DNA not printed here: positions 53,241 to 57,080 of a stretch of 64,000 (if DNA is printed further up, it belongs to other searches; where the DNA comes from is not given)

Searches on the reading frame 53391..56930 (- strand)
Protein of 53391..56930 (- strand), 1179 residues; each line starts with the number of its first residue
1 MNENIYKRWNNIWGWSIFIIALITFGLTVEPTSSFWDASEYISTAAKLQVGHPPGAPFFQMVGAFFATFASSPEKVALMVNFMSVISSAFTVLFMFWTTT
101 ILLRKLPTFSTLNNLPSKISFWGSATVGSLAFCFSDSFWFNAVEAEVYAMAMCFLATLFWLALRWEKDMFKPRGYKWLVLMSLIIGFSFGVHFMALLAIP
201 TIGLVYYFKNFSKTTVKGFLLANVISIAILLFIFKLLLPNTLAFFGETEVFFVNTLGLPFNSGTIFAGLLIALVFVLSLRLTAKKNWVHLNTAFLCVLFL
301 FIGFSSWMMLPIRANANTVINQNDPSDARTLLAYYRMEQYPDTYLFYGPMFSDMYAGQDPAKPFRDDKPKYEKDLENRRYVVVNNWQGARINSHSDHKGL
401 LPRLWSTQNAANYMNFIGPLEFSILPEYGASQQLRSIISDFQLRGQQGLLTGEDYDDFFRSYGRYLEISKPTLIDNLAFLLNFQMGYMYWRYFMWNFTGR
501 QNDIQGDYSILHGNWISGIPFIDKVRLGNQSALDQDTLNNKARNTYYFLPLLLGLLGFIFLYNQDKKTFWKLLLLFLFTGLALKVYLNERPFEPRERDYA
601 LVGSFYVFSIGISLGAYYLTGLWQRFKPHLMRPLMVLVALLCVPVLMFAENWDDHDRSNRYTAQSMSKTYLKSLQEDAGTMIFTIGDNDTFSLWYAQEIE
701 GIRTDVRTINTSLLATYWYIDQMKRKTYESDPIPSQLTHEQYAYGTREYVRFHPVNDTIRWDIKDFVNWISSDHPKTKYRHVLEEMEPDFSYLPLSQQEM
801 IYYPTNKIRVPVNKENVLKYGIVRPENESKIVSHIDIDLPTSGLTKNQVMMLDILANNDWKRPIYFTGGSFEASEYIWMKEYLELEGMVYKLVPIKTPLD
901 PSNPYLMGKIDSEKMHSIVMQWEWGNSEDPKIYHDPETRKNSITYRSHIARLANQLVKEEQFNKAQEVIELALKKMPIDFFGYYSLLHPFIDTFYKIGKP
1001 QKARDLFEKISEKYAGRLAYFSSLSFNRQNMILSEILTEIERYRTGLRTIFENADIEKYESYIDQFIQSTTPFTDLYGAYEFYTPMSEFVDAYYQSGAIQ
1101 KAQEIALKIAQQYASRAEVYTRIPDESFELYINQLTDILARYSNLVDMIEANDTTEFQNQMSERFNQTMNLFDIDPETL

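Call 79: search_protein_families(library=pfam, proteins=[window:53391-56930:-], max_evalue=0.001)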
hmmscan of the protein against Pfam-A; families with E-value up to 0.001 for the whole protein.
window:53391-56930:- (1179 aa): 1 family
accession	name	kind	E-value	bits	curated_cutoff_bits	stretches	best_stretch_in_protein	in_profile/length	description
PF11028.14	TMEM260-like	-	1.3e-65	221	24.2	1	37-214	1-178/179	Protein O-mannosyl-transferase TMEM260-like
